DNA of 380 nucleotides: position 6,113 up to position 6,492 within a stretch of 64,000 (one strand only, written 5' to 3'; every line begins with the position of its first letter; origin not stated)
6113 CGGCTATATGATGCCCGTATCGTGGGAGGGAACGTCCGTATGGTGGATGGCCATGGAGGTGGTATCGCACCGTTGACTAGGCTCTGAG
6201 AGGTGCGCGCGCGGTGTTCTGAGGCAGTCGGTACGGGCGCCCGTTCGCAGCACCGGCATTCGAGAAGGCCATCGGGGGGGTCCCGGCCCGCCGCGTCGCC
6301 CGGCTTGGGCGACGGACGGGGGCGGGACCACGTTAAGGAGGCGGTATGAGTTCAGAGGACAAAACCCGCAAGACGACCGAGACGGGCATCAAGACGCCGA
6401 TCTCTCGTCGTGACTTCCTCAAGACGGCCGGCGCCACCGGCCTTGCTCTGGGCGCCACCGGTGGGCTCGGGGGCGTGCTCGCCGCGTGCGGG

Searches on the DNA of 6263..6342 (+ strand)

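Call 66: build_rna_model(alignment_id=A3)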
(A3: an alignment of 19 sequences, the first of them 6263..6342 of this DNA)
Model R1 built from alignment A3 (19 sequences, 82 columns); structure: RNAalifold consensus.
model positions 77; base pairs 22; branch points 1; effective number of sequences 3.28; information 0.735 bits per position. Calibrated on 0.2 Mb of random sequence (short: E-values are rough).
structure used (alignment columns):
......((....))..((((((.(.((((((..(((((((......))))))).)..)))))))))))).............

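Call 67: search_with_rna_model(model_id=R1, sources=[window, L008, L009, L010, L012, L013, L014, L017, L018, L019, L020, L021, L022, L023, L024, L025, L027, L028, L029, L030, L032, L033, L034, L035, L036, L037, L039, L041, L043, L044, L045, L046, L049, L050, L051, L052, L054, L056, L059, L061, L062, L063, L065, L066, L067, L069, L070, L072], max_evalue=0.1)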
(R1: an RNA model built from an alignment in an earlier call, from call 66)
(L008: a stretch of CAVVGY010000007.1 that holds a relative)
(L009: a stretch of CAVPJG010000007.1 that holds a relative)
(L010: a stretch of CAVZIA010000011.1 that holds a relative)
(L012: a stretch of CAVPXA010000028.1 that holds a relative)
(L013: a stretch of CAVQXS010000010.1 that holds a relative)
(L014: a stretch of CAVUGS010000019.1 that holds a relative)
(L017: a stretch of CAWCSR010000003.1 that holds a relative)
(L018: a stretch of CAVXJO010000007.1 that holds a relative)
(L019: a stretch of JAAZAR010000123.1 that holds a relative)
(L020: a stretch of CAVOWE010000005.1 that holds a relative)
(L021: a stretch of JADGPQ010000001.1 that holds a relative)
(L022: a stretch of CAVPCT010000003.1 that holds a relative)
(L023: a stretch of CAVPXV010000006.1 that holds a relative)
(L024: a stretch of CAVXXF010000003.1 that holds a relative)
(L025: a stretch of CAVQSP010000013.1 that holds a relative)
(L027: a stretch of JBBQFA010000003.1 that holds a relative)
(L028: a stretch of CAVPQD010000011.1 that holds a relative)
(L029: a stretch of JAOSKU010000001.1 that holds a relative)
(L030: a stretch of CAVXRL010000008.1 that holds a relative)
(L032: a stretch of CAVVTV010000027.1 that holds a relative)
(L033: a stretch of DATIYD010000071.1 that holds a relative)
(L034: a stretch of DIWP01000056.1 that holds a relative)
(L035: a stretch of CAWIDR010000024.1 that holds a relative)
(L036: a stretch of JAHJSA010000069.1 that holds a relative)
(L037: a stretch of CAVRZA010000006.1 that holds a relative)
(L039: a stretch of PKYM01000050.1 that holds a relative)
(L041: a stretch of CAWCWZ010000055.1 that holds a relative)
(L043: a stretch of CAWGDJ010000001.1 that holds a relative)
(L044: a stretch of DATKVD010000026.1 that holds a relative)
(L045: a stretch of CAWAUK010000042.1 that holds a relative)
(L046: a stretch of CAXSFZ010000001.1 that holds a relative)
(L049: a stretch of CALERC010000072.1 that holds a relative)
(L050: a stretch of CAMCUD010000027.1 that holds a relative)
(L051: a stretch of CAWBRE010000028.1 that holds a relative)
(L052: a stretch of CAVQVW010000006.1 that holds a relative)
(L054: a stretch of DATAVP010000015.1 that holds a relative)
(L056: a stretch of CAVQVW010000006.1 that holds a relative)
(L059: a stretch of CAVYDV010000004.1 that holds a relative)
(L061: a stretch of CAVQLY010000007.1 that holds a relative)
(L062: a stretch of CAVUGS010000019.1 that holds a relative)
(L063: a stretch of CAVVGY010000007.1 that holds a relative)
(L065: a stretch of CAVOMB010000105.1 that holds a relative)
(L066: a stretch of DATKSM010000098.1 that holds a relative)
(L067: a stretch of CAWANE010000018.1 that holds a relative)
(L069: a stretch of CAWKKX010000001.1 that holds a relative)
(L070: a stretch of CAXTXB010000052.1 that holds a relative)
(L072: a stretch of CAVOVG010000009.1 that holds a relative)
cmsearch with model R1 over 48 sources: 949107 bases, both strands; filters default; matches with E-value up to 0.1: 27.
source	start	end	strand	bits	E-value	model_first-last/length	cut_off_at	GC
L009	13482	13558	+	89.9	2.2e-19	1-77/77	no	0.71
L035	13531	13606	+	88.7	4.3e-19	1-77/77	no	0.74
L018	13653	13731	+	86.6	1.4e-18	1-77/77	no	0.75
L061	4826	4901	+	84.3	5.2e-18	1-77/77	no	0.74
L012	12471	12547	+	83.1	1.1e-17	1-77/77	no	0.75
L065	1291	1367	+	82.5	1.5e-17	1-77/77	no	0.73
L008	13343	13419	+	81.7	2.4e-17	1-77/77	no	0.71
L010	13551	13627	+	80.2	5.9e-17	1-77/77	no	0.7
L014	13480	13557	+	79.7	7.7e-17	1-77/77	no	0.73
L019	12371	12446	+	78.2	1.8e-16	1-77/77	no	0.79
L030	13258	13334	+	77.8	2.3e-16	1-77/77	no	0.73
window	6263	6342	+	77.8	2.3e-16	1-77/77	no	0.77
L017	13611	13686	+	77.2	3.3e-16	1-77/77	no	0.71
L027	7846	7927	+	65.1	3.5e-13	1-77/77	no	0.74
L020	6662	6743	+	59.7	7.8e-12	1-77/77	no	0.71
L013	13364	13444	+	58.5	1.6e-11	1-77/77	no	0.75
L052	4985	5064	+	58.2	1.8e-11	1-77/77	no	0.73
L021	6876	6957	+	56.7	4.6e-11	1-77/77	no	0.66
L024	14460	14540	+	55.2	1.1e-10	1-77/77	no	0.72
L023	13284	13360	+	47.7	8.1e-09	1-77/77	no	0.66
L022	13500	13575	+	38.1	2e-06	1-77/77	no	0.68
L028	17658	17728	+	33.4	3.1e-05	1-77/77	no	0.72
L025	13514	13594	+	26.6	0.0016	1-77/77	no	0.74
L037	14821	14904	+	24.2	0.0063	1-77/77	no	0.68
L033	12310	12366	+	23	0.013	1-77/77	no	0.67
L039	14894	14975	+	21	0.04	1-77/77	no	0.67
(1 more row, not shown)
